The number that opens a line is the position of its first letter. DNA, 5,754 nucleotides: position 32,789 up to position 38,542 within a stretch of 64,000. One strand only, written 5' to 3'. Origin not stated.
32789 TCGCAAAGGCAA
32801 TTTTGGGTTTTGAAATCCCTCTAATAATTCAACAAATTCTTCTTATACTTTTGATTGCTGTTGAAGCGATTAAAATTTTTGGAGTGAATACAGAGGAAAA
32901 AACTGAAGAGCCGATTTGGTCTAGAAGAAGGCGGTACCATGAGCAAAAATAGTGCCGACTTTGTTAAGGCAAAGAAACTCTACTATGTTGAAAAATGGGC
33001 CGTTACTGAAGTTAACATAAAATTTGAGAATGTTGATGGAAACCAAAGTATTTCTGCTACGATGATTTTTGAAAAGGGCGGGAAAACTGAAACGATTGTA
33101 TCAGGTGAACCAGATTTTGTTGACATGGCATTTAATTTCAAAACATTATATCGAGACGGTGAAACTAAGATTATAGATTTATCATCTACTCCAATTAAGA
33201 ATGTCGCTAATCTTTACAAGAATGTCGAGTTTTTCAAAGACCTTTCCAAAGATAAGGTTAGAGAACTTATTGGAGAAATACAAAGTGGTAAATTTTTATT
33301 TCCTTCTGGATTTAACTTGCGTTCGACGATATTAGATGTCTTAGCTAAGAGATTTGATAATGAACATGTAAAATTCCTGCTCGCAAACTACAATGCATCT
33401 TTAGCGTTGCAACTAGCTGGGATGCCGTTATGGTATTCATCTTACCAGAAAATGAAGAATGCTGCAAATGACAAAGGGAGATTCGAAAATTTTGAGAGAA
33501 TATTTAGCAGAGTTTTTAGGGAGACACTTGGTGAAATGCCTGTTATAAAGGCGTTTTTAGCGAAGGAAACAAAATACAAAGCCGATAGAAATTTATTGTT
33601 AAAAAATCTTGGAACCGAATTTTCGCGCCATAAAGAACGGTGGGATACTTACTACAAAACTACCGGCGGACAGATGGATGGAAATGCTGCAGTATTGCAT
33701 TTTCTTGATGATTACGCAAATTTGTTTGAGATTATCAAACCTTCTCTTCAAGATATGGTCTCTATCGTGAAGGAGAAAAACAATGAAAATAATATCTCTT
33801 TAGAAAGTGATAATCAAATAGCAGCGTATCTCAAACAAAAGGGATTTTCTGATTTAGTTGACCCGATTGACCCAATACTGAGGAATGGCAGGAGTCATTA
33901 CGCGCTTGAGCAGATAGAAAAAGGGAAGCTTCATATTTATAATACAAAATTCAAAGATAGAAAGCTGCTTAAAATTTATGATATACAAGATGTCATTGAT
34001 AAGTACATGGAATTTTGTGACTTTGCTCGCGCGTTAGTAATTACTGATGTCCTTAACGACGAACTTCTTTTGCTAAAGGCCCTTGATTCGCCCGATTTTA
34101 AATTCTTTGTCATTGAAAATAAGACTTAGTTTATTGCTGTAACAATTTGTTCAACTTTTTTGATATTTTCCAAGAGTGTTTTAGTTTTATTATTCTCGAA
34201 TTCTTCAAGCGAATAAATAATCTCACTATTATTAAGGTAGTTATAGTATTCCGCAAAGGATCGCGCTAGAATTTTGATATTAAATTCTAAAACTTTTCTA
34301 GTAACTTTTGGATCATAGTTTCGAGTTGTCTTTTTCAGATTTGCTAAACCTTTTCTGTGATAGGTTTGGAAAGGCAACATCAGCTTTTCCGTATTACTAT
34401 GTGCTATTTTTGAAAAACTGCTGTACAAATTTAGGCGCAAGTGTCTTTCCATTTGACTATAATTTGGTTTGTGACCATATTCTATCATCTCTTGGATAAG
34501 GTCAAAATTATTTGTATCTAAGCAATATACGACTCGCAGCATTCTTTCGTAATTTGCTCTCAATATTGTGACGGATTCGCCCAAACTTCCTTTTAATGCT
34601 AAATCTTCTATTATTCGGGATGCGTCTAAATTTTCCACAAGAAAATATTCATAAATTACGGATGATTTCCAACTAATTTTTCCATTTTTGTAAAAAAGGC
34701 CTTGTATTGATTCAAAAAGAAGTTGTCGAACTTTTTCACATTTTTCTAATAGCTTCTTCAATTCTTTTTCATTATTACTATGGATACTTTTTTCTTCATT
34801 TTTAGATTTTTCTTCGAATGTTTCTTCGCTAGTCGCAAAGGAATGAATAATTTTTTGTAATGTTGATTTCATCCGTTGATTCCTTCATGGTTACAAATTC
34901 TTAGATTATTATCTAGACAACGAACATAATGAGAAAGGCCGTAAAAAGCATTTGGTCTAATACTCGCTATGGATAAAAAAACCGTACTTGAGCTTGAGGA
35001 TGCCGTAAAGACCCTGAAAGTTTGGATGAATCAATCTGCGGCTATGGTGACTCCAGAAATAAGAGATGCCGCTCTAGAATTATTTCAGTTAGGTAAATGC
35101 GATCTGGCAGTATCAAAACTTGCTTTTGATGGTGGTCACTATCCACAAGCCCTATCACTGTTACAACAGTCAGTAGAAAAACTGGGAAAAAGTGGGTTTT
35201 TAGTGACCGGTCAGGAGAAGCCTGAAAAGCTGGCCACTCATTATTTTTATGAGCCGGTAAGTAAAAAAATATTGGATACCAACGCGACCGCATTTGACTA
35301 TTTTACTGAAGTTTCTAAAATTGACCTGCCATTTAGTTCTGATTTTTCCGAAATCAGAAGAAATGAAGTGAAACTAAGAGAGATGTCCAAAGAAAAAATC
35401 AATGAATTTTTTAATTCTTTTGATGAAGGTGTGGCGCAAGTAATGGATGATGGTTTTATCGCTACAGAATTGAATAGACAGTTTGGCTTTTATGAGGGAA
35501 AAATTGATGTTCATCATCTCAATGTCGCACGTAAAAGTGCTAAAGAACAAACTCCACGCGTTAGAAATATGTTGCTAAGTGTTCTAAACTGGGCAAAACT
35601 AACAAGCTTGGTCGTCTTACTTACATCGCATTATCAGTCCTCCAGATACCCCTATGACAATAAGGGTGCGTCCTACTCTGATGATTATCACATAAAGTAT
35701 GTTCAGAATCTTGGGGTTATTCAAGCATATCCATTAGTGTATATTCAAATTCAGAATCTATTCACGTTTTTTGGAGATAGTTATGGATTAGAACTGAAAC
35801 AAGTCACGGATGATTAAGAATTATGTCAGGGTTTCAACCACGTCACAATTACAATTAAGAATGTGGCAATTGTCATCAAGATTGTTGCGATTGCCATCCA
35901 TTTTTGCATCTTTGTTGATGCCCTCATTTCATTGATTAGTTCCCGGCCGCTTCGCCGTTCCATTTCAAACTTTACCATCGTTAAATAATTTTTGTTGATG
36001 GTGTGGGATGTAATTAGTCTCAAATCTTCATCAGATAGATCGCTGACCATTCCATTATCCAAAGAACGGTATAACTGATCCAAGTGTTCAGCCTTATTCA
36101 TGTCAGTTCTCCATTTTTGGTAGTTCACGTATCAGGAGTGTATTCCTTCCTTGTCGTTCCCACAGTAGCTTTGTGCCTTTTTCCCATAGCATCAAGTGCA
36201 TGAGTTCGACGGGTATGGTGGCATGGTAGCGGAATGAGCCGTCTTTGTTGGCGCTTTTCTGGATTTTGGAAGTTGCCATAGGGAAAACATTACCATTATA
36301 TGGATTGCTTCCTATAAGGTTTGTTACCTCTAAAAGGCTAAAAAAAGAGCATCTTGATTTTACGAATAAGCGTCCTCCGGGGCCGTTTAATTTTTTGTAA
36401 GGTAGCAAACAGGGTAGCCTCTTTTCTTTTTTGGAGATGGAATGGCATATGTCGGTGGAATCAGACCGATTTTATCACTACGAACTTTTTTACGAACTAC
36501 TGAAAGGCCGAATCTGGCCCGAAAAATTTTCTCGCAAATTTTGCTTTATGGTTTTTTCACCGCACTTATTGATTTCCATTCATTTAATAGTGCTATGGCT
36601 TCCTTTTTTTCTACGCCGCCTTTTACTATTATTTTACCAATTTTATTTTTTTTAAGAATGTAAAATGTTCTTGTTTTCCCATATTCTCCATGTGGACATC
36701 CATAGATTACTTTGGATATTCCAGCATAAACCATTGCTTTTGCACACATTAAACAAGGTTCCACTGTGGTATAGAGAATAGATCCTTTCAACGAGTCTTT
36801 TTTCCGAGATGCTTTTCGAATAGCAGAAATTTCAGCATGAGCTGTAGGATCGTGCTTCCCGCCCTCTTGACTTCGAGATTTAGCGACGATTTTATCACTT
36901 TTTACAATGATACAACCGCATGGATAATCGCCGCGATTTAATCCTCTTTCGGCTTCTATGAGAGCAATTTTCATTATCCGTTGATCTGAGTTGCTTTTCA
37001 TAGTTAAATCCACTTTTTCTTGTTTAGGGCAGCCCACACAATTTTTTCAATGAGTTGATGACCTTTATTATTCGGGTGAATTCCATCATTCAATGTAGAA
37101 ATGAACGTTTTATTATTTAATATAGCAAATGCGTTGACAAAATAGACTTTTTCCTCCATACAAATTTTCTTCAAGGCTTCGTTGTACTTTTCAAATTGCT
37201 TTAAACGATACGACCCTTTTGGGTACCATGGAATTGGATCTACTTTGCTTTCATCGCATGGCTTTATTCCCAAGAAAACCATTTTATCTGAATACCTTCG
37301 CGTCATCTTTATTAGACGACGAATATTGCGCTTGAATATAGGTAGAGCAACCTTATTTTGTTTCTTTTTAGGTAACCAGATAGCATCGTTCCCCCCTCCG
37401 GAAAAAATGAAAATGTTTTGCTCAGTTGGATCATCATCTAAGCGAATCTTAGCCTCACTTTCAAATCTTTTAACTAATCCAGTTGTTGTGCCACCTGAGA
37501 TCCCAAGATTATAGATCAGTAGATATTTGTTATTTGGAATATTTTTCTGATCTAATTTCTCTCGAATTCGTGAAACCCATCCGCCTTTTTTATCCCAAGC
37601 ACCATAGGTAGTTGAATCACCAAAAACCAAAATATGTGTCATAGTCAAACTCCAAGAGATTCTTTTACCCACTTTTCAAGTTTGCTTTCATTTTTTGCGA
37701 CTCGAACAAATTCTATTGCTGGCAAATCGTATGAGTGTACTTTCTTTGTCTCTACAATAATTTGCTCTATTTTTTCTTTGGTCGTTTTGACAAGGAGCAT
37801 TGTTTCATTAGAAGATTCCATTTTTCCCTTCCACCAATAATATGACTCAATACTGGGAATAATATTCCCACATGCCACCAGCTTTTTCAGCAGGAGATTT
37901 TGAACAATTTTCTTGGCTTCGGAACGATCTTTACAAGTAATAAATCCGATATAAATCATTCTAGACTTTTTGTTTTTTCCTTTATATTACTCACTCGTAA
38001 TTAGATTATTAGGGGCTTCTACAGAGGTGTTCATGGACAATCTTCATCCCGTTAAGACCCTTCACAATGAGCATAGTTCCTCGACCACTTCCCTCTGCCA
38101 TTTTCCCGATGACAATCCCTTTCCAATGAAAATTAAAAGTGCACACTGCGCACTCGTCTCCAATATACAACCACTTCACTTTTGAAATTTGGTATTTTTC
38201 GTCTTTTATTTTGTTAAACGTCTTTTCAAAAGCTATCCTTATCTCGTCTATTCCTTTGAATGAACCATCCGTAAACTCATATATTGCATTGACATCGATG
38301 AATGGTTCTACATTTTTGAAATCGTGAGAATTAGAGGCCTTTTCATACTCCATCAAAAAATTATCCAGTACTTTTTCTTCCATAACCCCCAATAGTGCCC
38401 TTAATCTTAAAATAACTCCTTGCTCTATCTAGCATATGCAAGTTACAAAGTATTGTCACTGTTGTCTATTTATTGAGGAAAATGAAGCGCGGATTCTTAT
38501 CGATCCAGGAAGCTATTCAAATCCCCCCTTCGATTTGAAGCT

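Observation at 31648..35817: Cluster of uncharacterised island genes with defence-like flavour (DUF3800-like, TM plus 396-aa pair, 248-aa ORF, HEPN-like protein)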

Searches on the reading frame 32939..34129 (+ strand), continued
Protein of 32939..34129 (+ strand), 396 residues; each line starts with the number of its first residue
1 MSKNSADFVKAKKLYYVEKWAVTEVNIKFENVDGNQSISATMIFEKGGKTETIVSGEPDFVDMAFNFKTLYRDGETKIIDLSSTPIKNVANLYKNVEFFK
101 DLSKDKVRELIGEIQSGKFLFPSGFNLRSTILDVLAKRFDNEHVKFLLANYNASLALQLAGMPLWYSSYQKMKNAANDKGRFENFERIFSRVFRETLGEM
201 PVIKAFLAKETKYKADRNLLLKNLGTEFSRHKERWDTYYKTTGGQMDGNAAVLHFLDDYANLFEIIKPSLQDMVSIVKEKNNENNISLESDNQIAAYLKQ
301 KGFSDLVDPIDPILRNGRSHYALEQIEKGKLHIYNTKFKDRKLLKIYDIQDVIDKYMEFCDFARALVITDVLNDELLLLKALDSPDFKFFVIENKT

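Call 114: search_protein_families(library=ncbifam, alignment_id=A3, max_evalue=0.01)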
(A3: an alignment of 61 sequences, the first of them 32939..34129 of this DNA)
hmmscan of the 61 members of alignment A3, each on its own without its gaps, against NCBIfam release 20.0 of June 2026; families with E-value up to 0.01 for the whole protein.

A. member 1, window:32939-34129:+ (396 aa): 0 families

B. families by the number of members that match (of 61 scanned): 3 families
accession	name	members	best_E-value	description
NF004872.0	PRK06231.1-2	1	0.00019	F0F1 ATP synthase subunit B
NF045593.1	bilirub_TF_BilQ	1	0.0078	bilirubin utilization transcriptional regulator BilQ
NF047562.1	LIC_14007_fam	1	0.0084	LIC_14007 family protein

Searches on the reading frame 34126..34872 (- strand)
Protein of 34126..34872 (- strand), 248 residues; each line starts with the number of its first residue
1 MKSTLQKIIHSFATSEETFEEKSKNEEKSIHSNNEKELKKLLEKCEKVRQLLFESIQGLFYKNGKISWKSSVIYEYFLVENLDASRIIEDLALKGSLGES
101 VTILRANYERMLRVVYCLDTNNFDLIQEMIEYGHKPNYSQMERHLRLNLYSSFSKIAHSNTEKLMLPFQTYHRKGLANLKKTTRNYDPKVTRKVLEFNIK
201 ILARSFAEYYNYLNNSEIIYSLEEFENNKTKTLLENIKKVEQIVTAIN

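Call 3: search_protein_families(library=pfam, proteins=[window:34126-34872:-], max_evalue=1)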
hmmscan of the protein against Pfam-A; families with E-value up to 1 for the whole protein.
window:34126-34872:- (248 aa): 2 families
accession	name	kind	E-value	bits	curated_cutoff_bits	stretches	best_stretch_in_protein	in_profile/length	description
PF18928.5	DUF5677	-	0.0035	17.9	27.1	1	85-190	15-124/166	Family of unknown function (DUF5677)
PF18640.6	LepB_N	-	0.12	12.4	25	1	137-186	42-89/183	LepB N-terminal domain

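Call 4: search_protein_families(library=padloc, proteins=[window:34126-34872:-], max_evalue=1)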
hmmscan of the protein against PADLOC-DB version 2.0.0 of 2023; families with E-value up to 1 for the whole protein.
window:34126-34872:- (248 aa): 0 families

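Call 10: search_protein_families(library=ncbifam, proteins=[window:34126-34872:-], max_evalue=1)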
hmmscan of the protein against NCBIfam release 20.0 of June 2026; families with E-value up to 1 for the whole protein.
window:34126-34872:- (248 aa): 0 families

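Call 11: search_protein_families(library=phrogs, proteins=[window:34126-34872:-], max_evalue=1)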
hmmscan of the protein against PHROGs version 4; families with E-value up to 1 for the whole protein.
window:34126-34872:- (248 aa): 0 families

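Call 21: search_solved_structures(query=window:34126-34872:-, max_evalue=10)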
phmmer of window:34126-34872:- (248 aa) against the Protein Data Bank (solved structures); distinct sequences matched with E-value up to 10: 0.

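Call 57: find_homologous_proteins(query=window:34126-34872:-, max_evalue=0.001)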
Query window:34126-34872:- (248 aa): 1 proteins with E <= 0.001 among 472 candidates.
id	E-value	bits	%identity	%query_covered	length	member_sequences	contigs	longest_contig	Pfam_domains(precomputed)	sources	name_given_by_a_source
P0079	2.1e-153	526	100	100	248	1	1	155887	-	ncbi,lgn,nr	ncbi:MAG: hypothetical protein Q8P05_06105 [Candidatus Diapherotrites archaeon]|nr:hypothetical prot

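Call 80: find_related_loci(query=window:34126-34872:-, collection=viral_contigs, flank=5000)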
Query window:34126-34872:- (248 aa) in viral_contigs; peptide patterns used: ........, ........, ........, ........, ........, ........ (x = any residue, [..] = any of these).
13 stretches matched a pattern; 1 encode a relative of the query (tblastn E <= 1e-3); 1 distinct loci.
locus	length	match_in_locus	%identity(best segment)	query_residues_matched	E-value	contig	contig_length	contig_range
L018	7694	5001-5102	50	36-71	9e-5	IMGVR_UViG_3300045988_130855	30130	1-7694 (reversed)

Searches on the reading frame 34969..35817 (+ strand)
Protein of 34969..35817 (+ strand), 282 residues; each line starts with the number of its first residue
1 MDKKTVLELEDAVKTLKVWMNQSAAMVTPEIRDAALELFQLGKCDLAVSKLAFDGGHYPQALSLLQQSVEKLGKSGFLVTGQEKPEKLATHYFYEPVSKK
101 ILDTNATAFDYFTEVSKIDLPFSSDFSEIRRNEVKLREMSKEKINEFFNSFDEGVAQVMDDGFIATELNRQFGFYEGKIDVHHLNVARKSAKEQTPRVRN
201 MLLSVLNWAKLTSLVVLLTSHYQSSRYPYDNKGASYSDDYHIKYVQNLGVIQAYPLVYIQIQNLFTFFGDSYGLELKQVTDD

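Call 3: search_protein_families(library=pfam, proteins=[window:34969-35817:+], max_evalue=1)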
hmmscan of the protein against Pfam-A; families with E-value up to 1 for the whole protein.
window:34969-35817:+ (282 aa): 3 families
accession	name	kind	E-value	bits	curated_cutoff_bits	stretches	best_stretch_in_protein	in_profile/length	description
PF05168.19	HEPN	-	3.6e-05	24.3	22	1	38-95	4-61/117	HEPN domain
PF00246.29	Peptidase_M14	-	0.022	14.8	21.6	1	163-246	124-210/286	Zinc carboxypeptidase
PF18728.6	HEPN_AbiV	-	0.043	14.4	27.1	1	48-80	19-51/155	AbiV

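Call 4: search_protein_families(library=padloc, proteins=[window:34969-35817:+], max_evalue=1)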
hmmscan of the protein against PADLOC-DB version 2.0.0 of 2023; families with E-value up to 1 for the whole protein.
window:34969-35817:+ (282 aa): 0 families

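Call 10: search_protein_families(library=ncbifam, proteins=[window:34969-35817:+], max_evalue=1)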
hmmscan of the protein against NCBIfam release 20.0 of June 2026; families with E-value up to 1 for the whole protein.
window:34969-35817:+ (282 aa): 1 family
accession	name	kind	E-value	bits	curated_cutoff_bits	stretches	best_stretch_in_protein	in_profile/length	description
TIGR04498.1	AbiV_defense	subfamily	0.066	13.5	27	1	49-130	17-96/143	AbiV family abortive infection protein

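Call 11: search_protein_families(library=phrogs, proteins=[window:34969-35817:+], max_evalue=1)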
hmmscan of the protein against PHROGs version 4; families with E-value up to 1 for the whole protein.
window:34969-35817:+ (282 aa): 0 families

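Call 22: search_solved_structures(query=window:34969-35817:+, max_evalue=10, show_alignments=2)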
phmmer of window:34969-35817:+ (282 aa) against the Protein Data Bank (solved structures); distinct sequences matched with E-value up to 10: 2.
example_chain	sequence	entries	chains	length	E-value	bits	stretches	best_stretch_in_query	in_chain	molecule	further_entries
9e78_2t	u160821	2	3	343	0.41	13.2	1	210-269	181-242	DMIP17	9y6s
1wol_A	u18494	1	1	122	2.2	10.8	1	42-98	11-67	122aa long conserved hypothetical protein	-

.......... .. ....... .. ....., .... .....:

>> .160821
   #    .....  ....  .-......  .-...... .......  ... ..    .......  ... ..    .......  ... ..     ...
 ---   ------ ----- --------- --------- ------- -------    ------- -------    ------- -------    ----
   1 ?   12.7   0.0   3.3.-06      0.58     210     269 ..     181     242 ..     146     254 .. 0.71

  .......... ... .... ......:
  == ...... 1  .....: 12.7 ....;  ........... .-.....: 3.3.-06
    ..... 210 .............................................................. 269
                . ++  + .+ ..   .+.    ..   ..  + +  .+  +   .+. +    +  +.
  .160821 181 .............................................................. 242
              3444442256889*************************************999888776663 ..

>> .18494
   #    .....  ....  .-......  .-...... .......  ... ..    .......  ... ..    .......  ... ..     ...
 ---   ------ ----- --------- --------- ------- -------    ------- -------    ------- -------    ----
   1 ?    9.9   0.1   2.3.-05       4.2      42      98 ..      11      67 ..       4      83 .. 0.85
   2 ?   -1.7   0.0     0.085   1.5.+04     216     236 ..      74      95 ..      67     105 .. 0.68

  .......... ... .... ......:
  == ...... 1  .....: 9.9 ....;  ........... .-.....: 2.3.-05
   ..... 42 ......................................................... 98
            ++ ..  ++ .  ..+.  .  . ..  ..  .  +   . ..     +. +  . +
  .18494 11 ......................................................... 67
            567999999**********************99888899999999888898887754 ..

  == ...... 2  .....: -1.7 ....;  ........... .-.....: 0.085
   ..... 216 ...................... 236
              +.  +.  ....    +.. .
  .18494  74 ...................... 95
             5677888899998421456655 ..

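Call 79: find_related_loci(query=window:34969-35817:+, collection=viral_contigs, flank=5000)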
Query window:34969-35817:+ (282 aa) in viral_contigs; peptide patterns used: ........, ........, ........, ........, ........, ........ (x = any residue, [..] = any of these).
8 stretches matched a pattern, but none encodes a relative of the query by tblastn (E <= 1e-3).

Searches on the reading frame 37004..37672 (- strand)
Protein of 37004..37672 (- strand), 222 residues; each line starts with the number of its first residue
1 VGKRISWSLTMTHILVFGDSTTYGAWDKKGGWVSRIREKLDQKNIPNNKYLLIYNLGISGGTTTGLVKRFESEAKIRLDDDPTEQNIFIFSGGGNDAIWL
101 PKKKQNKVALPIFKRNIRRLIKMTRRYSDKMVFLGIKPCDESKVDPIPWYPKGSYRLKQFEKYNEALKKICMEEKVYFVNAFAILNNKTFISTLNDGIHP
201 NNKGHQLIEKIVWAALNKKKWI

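Call 9: search_protein_families(library=pfam, proteins=[window:37004-37672:-], max_evalue=0.01)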
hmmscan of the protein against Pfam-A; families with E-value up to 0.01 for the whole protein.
window:37004-37672:- (222 aa): 2 families
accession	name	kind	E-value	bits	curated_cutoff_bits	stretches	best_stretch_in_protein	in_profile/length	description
PF13472.12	Lipase_GDSL_2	-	3.1e-23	83.6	32.9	1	16-207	1-178/178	GDSL-like Lipase/Acylhydrolase family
PF00657.28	Lipase_GDSL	-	8.3e-18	65.7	23.6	1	14-208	1-204/208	GDSL-like Lipase/Acylhydrolase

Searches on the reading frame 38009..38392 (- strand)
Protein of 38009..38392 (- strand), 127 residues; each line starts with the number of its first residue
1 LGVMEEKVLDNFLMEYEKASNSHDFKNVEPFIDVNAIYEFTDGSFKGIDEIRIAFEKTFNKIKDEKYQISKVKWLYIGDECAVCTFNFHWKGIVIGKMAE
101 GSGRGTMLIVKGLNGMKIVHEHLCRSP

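Call 9: search_protein_families(library=pfam, proteins=[window:38009-38392:-], max_evalue=0.01)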
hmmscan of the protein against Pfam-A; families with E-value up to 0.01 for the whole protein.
window:38009-38392:- (127 aa): 5 families
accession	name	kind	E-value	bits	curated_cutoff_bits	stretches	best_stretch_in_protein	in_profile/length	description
PF13474.12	SnoaL_3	-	5e-06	27.3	22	1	12-123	4-116/121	SnoaL-like domain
PF12680.13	SnoaL_2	-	6.9e-05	23.8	27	1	17-91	5-76/102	SnoaL-like domain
PF07366.18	SnoaL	-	0.0013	19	28.4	1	16-72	7-64/126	SnoaL-like polyketide cyclase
PF14534.12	DUF4440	-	0.0023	18.8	25.2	1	15-111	7-100/107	Domain of unknown function (DUF4440)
PF22819.2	TcaA_5th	-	0.0081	16.9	23.6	0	7-36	7-36/115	TcaA protein NTF2-like domain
